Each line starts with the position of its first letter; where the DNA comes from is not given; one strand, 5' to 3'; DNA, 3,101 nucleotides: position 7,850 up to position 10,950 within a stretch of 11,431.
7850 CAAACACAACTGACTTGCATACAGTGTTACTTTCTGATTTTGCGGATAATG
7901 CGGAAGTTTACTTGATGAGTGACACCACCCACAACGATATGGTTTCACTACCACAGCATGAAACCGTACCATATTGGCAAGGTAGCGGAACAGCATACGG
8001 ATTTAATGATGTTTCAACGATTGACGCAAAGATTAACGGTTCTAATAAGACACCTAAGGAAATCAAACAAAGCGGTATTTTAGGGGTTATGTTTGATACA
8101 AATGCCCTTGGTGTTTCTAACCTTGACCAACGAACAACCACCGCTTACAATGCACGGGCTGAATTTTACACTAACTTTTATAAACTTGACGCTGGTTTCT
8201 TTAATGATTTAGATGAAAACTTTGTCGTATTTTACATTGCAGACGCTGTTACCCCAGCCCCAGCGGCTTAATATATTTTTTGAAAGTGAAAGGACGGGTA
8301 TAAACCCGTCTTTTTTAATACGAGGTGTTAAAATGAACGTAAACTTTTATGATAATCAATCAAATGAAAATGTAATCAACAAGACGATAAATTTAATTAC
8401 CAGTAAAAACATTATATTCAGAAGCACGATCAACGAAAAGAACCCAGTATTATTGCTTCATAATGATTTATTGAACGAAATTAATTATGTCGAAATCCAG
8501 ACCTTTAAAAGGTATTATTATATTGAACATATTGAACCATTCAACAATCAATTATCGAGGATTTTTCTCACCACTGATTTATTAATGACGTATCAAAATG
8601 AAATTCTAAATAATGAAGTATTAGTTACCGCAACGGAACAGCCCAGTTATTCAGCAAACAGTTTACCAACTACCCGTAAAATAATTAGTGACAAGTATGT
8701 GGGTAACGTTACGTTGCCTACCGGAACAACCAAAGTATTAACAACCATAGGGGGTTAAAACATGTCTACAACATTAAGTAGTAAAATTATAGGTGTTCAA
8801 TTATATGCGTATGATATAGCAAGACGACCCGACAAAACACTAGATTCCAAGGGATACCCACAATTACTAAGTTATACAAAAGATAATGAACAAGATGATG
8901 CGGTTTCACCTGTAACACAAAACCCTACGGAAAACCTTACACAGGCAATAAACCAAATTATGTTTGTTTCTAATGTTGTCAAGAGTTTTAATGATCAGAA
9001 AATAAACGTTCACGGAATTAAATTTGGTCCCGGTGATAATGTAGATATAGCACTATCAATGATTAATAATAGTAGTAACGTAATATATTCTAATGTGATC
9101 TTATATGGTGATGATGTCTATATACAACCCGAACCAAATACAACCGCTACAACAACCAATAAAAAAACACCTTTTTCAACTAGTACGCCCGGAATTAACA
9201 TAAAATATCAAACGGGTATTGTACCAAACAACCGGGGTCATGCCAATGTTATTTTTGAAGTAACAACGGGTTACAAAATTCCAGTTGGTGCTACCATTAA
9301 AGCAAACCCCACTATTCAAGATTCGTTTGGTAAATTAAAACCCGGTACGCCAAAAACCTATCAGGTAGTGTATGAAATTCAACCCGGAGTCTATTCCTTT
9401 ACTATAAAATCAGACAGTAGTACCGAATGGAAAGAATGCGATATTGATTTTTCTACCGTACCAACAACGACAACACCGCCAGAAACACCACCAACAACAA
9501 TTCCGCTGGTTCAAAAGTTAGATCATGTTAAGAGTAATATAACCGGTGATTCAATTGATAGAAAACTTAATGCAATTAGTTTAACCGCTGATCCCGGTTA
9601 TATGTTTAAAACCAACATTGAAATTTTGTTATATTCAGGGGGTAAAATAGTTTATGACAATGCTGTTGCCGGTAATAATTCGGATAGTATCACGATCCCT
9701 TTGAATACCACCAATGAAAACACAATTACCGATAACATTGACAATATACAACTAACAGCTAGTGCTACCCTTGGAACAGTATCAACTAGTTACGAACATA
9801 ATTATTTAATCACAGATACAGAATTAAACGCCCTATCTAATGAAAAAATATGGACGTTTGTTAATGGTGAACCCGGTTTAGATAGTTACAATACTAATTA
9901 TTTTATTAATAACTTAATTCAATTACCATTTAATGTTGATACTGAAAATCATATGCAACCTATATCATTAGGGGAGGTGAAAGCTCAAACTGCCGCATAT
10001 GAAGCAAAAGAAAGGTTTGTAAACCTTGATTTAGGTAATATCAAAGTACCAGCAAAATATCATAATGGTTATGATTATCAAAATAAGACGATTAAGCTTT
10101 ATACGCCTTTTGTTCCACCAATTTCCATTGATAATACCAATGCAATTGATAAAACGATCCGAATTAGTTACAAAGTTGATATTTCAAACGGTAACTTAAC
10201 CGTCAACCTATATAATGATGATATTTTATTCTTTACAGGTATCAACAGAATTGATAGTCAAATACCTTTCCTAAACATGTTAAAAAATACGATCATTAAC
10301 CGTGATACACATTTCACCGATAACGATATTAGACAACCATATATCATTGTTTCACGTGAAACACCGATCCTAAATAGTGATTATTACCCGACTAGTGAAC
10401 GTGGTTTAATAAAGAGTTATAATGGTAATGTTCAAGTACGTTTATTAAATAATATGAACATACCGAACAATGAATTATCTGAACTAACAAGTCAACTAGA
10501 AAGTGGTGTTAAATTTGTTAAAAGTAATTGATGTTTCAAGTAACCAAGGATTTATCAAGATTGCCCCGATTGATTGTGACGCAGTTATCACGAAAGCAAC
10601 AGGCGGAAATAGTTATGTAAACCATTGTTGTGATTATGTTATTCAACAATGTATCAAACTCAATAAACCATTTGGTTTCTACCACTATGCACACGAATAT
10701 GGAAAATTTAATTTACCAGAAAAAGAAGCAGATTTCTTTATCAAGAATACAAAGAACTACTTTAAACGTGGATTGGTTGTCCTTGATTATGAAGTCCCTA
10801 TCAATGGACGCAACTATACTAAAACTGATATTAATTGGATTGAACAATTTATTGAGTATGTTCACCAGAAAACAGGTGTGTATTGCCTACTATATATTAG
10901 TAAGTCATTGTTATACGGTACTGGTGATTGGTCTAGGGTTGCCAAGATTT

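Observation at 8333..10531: The gp9-like tail knob appears split into two ORFs in the same frame, separated only by TAA plus one codon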

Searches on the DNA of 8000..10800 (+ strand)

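Call 7: search_dna_similar(query=window:8000-10800:+, collection=phages, mode=distant, max_rows=20)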
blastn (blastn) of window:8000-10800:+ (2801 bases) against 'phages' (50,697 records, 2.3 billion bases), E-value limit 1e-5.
Records with a match: 7; places in all: 7; records where one place covers at least 80% of the query: 0.
Best place of each record, by identity: 60-80% 7.
By first word of the organism name: Salmonella 4; Acinetobacter 1; Shigella 1; Enterobacter 1.
By host as written in the record: Salmonella enterica subsp. enterica serovar Enteritidis PT1 4; - 1; Shigella flexneri (EUROGROUP BIOLAB strain) 1; Enterobacter hormaechei 156 1.
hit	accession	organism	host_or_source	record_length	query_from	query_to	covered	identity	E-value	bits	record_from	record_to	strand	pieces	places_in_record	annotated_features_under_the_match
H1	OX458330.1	Acinetobacter phage Phanie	wastewater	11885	63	244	6%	70.3%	3e-13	85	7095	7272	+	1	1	putative major head protein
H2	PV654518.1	Shigella phage vB_SHGBLB0004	Shigella flexneri (EUROGROUP BIOLAB ...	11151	66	244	6%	71.5%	5e-16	94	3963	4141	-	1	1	hypothetical protein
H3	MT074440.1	Salmonella phage assan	Salmonella enterica subsp. enterica ...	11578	74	238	6%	68.5%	3e-7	64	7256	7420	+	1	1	hypothetical protein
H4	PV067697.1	Enterobacter phage Entb_47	Enterobacter hormaechei 156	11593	78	238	6%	69.6%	6e-9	71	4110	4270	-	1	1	hypothetical protein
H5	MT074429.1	Salmonella phage astrithr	Salmonella enterica subsp. enterica ...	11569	120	238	4%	72.3%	7e-8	67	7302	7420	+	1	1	hypothetical protein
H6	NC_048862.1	Salmonella phage astrithr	Salmonella enterica subsp. enterica ...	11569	120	238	4%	72.3%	7e-8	67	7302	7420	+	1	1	major head protein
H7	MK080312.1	Salmonella phage Astrid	Salmonella enterica subsp. enterica ...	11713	120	238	4%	71.4%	9e-7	63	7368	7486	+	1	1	putative major head protein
